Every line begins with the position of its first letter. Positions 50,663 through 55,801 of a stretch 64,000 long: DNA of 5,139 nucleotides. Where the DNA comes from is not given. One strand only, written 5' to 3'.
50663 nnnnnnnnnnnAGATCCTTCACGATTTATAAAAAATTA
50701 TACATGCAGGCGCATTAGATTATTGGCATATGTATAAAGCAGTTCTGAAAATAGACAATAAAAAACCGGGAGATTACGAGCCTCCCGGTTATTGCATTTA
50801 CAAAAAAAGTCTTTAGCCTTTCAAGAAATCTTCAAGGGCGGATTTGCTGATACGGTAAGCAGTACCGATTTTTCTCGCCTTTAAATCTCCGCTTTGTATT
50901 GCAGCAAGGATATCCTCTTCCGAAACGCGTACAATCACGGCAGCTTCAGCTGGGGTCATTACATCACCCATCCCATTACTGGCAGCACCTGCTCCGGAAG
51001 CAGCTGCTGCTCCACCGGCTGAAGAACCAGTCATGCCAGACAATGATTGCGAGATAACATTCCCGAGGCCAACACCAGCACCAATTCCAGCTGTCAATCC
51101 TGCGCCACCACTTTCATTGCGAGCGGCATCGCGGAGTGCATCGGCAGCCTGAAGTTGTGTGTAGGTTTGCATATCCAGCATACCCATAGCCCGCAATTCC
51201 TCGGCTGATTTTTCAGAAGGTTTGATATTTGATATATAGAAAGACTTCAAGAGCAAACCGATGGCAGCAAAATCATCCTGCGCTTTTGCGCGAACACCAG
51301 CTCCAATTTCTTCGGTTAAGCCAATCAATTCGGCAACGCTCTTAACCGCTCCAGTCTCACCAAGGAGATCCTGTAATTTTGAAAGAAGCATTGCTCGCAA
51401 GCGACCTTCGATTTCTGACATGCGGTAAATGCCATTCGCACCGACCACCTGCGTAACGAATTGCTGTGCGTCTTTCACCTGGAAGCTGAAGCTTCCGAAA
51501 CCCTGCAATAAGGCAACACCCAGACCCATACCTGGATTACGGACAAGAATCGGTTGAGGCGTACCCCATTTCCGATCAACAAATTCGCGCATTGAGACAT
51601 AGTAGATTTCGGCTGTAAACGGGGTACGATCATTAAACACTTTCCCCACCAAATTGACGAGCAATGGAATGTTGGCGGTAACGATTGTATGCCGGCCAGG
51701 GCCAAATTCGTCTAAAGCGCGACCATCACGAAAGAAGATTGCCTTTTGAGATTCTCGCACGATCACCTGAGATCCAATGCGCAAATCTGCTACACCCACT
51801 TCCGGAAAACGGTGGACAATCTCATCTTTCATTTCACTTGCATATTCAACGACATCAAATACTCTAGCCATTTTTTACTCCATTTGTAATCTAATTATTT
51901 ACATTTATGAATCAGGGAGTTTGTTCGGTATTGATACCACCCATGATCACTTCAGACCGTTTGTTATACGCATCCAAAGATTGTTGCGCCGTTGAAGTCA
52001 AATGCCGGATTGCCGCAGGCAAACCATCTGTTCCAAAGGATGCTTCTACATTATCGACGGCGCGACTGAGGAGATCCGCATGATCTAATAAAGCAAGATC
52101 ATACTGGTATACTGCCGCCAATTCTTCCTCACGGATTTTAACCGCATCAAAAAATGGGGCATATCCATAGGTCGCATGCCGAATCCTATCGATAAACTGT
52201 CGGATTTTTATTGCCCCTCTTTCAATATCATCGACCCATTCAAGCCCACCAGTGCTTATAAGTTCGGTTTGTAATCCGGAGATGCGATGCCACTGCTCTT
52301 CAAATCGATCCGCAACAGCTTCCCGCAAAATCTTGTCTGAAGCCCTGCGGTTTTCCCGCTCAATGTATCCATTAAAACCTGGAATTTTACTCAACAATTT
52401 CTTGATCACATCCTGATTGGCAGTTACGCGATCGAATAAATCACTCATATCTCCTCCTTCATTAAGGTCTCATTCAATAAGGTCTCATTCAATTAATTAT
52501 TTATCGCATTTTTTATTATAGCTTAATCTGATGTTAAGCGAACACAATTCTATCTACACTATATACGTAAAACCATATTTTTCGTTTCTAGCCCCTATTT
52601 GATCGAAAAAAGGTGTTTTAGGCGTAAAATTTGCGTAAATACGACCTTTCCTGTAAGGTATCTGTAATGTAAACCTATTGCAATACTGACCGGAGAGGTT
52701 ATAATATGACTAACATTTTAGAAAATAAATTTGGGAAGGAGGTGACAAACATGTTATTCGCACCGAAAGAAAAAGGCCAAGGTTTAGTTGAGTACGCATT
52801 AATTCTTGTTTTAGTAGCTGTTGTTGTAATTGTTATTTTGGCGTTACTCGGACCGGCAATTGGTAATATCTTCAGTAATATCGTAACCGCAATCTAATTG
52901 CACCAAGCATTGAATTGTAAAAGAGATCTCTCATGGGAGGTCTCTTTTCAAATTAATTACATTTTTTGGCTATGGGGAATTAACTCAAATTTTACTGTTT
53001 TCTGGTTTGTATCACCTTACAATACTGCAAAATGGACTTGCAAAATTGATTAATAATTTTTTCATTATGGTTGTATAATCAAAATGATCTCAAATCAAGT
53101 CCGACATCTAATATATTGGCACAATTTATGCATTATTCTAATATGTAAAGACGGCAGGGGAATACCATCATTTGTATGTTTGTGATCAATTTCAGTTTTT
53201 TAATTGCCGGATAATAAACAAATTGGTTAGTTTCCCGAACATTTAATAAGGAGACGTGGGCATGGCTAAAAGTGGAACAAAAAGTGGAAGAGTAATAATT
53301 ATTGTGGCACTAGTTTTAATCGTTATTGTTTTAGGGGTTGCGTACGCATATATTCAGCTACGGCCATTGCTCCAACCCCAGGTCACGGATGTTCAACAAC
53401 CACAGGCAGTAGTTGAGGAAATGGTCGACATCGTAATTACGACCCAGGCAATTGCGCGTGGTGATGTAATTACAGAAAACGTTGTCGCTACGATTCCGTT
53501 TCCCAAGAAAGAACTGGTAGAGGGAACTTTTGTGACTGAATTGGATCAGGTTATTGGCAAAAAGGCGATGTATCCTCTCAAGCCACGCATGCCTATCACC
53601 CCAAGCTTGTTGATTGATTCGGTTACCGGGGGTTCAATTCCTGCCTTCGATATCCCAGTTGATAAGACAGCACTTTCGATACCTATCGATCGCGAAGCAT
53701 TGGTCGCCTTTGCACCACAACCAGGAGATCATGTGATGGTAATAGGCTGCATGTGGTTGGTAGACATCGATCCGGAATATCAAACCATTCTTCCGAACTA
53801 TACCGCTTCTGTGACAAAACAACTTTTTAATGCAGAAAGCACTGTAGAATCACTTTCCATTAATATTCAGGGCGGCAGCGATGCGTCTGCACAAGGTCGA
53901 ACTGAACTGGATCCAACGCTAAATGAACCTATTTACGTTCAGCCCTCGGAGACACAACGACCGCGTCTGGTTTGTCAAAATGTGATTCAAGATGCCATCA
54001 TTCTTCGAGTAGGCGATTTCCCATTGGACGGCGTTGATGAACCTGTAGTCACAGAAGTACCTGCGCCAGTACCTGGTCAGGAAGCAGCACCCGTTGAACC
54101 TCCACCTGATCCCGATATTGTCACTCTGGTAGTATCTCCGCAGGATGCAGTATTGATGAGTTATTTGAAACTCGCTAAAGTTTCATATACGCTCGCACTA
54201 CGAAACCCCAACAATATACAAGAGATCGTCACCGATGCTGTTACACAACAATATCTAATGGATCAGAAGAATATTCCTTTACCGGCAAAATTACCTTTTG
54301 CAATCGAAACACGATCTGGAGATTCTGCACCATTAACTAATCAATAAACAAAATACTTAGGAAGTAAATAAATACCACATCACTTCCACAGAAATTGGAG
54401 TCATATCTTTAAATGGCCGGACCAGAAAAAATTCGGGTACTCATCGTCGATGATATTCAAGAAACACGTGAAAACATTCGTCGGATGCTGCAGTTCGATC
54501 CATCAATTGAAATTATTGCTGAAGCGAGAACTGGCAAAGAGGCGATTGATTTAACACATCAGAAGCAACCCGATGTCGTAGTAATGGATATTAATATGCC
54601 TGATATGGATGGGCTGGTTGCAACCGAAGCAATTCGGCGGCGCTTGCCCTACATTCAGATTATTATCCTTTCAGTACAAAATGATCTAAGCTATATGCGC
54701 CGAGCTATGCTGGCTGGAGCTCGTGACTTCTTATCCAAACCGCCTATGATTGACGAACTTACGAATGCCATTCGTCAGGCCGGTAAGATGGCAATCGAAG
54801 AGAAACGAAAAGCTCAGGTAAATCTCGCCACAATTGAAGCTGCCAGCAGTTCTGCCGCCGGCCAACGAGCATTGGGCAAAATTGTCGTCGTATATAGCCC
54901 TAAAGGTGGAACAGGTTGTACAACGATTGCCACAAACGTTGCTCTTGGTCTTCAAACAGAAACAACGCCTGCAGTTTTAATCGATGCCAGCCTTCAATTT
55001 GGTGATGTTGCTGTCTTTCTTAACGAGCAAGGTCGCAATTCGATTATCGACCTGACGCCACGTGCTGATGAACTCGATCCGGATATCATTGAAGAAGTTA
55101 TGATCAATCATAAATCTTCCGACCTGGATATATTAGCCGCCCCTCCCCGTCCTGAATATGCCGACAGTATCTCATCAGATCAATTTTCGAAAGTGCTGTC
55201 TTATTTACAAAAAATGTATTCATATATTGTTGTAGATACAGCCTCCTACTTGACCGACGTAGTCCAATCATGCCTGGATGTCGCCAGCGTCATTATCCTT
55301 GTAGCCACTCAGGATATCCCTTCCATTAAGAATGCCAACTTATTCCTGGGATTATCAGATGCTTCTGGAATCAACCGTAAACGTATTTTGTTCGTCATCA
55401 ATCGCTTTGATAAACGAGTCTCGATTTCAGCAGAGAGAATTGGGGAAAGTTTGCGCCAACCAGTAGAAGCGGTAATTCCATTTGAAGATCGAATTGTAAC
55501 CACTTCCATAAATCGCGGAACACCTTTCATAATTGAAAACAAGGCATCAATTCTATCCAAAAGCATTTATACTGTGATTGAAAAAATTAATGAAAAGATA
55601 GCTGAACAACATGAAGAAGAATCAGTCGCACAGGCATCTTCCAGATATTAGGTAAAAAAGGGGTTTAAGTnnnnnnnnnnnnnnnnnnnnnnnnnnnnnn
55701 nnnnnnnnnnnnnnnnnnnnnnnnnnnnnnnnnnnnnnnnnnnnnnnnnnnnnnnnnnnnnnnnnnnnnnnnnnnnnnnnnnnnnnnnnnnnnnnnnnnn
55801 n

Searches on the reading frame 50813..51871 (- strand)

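Call 63: search_protein_families(library=pfam, proteins=[window:50813-51871:-], max_evalue=0.00001)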
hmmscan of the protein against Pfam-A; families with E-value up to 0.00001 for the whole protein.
window:50813-51871:- (352 aa): 3 families
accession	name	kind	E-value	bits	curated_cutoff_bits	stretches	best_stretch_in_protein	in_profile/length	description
PF13421.11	Band_7_1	-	3e-46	158.2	24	1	19-225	1-202/211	SPFH domain-Band 7 family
PF12728.13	HTH_17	-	2.3e-10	41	27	1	304-351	1-48/51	Helix-turn-helix domain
PF01145.31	Band_7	-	8.1e-09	36.2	23.6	1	37-238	2-167/176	SPFH domain / Band 7 family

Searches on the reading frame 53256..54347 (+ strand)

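Call 63: search_protein_families(library=pfam, proteins=[window:53256-54347:+], max_evalue=0.00001)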
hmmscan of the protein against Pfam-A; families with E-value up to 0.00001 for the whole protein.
window:53256-54347:+ (363 aa): 1 family
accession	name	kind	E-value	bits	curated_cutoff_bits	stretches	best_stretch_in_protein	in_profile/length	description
PF08666.17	SAF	-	3.7e-06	27.8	21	1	59-119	3-62/63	SAF domain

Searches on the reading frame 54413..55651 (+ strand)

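Call 63: search_protein_families(library=pfam, proteins=[window:54413-55651:+], max_evalue=0.00001)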
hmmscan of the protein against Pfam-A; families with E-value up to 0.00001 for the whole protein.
window:54413-55651:+ (412 aa): 4 families
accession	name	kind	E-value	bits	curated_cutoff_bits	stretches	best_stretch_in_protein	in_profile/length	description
PF00072.30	Response_reg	-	8.7e-30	103.6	30.2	1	9-121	1-111/111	Response regulator receiver domain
PF13614.12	AAA_31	-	8e-08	32.9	27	1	156-299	2-148/177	AAA domain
PF01656.29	CbiA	-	2.8e-06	27.7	25.4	1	158-363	1-117/125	CobQ/CobB/MinD/ParA nucleotide binding domain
PF10609.15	ParA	-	3.2e-06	27.2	27.1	0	156-208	4-56/246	NUBPL iron-transfer P-loop NTPase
